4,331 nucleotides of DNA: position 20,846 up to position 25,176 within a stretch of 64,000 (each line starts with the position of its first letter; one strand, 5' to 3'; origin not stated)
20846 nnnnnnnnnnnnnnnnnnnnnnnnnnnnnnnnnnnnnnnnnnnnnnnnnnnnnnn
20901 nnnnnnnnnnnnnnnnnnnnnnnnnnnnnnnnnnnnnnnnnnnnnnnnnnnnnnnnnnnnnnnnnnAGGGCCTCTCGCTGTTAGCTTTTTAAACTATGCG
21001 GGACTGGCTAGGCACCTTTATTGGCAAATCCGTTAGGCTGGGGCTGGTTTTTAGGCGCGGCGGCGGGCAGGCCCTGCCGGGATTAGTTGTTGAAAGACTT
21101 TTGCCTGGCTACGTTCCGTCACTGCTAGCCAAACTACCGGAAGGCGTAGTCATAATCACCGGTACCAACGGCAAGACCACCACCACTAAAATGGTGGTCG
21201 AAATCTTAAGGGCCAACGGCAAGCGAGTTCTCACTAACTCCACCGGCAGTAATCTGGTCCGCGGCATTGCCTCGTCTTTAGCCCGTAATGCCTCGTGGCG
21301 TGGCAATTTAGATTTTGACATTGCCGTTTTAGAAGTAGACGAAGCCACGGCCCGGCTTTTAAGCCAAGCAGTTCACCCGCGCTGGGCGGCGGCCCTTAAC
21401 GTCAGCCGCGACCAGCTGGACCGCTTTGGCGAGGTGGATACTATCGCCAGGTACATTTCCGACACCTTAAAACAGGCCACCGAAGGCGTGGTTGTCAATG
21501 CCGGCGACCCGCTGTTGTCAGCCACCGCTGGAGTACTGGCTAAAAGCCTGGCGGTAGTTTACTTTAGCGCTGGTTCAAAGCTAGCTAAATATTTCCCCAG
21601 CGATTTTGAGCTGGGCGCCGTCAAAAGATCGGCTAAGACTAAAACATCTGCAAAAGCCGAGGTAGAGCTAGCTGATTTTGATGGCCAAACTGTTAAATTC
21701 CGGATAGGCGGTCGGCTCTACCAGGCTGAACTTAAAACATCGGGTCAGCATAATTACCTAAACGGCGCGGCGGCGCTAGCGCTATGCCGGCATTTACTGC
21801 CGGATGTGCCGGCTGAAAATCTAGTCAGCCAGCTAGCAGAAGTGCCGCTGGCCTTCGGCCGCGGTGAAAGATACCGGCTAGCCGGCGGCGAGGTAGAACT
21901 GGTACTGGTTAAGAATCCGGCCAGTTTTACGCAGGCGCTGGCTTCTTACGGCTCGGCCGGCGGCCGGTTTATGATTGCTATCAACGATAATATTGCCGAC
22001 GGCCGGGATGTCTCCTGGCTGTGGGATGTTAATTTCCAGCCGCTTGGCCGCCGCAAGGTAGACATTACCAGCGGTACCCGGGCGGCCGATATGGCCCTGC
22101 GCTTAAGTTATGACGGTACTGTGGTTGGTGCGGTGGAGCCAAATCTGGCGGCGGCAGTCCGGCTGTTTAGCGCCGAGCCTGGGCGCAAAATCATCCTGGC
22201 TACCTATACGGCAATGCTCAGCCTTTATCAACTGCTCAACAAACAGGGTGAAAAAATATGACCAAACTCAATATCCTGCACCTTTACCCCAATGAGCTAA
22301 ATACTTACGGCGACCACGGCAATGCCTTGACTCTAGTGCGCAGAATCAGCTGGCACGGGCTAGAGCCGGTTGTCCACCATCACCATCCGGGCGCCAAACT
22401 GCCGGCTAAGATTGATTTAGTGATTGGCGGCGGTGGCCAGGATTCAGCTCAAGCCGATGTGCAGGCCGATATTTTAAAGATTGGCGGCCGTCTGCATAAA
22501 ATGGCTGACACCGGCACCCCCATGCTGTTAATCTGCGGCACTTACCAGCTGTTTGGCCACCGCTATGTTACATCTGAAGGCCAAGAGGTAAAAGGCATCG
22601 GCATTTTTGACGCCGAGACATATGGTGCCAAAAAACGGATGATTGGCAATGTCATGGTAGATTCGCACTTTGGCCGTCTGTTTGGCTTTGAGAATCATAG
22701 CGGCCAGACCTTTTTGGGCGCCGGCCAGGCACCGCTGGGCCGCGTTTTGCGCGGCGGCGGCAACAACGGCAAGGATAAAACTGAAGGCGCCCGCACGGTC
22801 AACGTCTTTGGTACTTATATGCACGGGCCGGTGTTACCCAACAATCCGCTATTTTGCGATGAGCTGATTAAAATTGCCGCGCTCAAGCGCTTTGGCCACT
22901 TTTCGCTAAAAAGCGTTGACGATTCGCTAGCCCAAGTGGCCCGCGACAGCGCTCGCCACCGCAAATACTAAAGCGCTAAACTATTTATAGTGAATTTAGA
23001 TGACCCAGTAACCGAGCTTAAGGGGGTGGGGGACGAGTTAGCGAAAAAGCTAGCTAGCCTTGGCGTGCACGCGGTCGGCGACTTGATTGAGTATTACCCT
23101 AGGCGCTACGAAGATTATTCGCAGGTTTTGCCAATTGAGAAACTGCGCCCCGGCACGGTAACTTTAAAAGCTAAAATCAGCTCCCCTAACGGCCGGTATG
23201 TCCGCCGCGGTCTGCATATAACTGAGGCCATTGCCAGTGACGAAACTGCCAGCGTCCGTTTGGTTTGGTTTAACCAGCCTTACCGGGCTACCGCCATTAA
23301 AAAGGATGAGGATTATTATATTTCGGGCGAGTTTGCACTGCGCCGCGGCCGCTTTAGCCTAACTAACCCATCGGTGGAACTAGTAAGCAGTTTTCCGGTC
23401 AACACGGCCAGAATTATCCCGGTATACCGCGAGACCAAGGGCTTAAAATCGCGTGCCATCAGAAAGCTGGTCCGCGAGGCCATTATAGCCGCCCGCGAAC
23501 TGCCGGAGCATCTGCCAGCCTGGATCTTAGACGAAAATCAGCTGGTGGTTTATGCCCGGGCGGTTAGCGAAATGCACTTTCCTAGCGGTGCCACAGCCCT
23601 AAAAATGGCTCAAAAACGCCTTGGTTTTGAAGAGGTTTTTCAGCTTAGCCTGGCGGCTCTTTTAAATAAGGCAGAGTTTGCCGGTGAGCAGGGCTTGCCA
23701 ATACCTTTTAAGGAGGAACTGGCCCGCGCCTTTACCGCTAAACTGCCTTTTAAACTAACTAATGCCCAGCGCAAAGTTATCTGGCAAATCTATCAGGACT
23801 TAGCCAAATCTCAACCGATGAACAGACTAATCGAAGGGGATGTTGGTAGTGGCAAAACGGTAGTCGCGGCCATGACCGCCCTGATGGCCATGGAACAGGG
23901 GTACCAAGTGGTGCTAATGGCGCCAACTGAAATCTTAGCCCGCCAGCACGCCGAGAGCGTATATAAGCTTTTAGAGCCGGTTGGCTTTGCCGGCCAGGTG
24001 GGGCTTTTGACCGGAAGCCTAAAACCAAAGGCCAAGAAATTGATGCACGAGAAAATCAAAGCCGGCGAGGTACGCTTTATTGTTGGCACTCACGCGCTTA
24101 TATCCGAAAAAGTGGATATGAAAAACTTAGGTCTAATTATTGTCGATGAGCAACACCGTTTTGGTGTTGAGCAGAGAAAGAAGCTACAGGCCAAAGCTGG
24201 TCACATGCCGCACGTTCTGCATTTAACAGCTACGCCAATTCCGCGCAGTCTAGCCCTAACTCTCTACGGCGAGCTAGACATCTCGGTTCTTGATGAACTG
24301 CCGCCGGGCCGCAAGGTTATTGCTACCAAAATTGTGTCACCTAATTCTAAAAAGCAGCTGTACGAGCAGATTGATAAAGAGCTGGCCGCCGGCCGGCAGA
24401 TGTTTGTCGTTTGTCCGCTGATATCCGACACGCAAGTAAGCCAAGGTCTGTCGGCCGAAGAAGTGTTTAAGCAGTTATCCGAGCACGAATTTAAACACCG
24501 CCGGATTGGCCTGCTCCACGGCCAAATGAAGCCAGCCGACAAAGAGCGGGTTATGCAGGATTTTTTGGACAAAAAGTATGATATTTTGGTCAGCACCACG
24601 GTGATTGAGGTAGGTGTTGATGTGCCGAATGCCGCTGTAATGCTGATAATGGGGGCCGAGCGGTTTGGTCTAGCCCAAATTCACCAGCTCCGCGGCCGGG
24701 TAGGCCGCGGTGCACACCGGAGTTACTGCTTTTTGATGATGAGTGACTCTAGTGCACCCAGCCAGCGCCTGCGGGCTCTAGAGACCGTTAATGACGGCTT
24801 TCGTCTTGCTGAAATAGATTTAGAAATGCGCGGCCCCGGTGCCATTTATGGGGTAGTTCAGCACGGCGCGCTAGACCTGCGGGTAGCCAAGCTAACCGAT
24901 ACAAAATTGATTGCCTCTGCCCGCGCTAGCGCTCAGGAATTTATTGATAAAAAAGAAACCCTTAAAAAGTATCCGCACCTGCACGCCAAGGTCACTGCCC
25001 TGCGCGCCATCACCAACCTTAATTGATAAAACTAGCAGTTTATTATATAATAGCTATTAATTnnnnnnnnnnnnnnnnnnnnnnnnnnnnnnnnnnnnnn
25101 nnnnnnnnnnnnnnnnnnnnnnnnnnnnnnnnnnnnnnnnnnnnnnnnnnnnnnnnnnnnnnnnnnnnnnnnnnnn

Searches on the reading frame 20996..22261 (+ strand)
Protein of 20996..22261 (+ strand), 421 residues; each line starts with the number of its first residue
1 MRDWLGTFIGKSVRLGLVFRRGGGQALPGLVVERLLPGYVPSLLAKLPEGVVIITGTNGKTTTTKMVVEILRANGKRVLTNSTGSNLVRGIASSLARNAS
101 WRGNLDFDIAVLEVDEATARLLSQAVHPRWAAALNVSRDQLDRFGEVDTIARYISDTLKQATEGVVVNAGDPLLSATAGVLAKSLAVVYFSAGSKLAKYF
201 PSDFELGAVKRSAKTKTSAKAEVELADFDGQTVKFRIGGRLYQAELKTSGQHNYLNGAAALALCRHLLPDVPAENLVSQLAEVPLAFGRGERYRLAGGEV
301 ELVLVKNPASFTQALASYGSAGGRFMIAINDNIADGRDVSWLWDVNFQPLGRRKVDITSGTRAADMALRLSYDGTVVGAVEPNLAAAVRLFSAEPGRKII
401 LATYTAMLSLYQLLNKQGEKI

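Call 35: search_protein_families(library=pfam, proteins=[window:20996-22261:+], max_evalue=0.001)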
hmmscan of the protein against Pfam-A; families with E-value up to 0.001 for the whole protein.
window:20996-22261:+ (421 aa): 2 families
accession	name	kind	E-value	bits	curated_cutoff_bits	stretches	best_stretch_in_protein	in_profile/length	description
PF08353.15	MurT_C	-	7.5e-25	87.5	25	1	304-407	1-110/110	MurT ligase C-terminal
PF08245.18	Mur_ligase_M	-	2.9e-18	67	24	1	54-263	1-199/200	Mur ligase middle domain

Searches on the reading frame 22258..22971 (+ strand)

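Call 35: search_protein_families(library=pfam, proteins=[window:22258-22971:+], max_evalue=0.001)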
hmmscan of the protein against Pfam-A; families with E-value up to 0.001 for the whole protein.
window:22258-22971:+ (237 aa): 1 family
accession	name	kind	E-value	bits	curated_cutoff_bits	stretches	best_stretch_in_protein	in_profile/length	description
PF07685.20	GATase_3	-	2.8e-35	122.1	27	1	6-196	2-195/196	CobB/CobQ-like glutamine amidotransferase domain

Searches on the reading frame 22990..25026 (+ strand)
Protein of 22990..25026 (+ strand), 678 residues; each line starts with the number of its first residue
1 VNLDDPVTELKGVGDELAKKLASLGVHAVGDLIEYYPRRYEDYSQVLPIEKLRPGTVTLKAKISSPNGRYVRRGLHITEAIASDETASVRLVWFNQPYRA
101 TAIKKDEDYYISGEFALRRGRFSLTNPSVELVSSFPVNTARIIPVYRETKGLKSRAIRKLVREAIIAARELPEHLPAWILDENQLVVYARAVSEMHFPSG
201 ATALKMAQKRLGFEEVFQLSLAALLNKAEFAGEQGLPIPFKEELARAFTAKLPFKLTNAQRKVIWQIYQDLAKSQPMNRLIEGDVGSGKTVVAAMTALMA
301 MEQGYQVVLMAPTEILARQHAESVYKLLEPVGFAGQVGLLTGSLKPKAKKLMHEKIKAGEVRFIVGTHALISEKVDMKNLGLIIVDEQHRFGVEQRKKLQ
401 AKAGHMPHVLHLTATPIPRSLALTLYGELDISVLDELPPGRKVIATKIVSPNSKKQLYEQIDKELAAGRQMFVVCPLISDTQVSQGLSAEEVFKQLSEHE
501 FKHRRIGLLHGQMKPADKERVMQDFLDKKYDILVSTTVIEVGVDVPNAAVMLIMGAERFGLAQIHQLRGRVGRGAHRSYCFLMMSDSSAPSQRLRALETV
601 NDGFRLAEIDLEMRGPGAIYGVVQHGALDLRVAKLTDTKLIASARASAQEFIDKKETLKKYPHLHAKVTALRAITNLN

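Call 35: search_protein_families(library=pfam, proteins=[window:22990-25026:+], max_evalue=0.001)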
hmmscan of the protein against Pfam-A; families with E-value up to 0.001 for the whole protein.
window:22990-25026:+ (678 aa): 10 families
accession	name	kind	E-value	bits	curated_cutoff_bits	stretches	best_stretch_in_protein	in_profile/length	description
PF17191.10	RecG_wedge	-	9.6e-29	100.5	23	1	10-165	5-159/162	RecG wedge domain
PF00270.35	DEAD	-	1.8e-23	83.5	26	1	258-420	2-163/167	DEAD/DEAH box helicase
PF00271.37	Helicase_C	-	1.1e-22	80.8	23.5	1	459-573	4-108/110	Helicase conserved C-terminal domain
PF04851.21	ResIII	-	3.7e-13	50.1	22.5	1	254-416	2-162/164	Type III restriction enzyme, res subunit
PF19833.4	RecG_dom3_C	-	3.1e-11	43.6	26.8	1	601-660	2-63/87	ATP-dependent DNA helicase RecG, domain 3, C-terminal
PF13604.12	AAA_30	-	2e-07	31.4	27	1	266-404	8-113/191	AAA domain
PF22590.2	Cas3-like_C_2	-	1.8e-05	25.4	27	1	489-574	15-104/106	CRISPR-associated nuclease/helicase Cas3, C-terminal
PF01336.31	tRNA_anti-codon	-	0.00037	20.8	27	1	57-131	1-74/75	OB-fold nucleic acid binding domain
PF20720.3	nSTAND3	-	0.00043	20.4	27.2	1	280-310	21-51/155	Novel STAND NTPase 3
PF07517.20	SecA_DEAD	-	0.00088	19.1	24.6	0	279-352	93-164/290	SecA DEAD-like domain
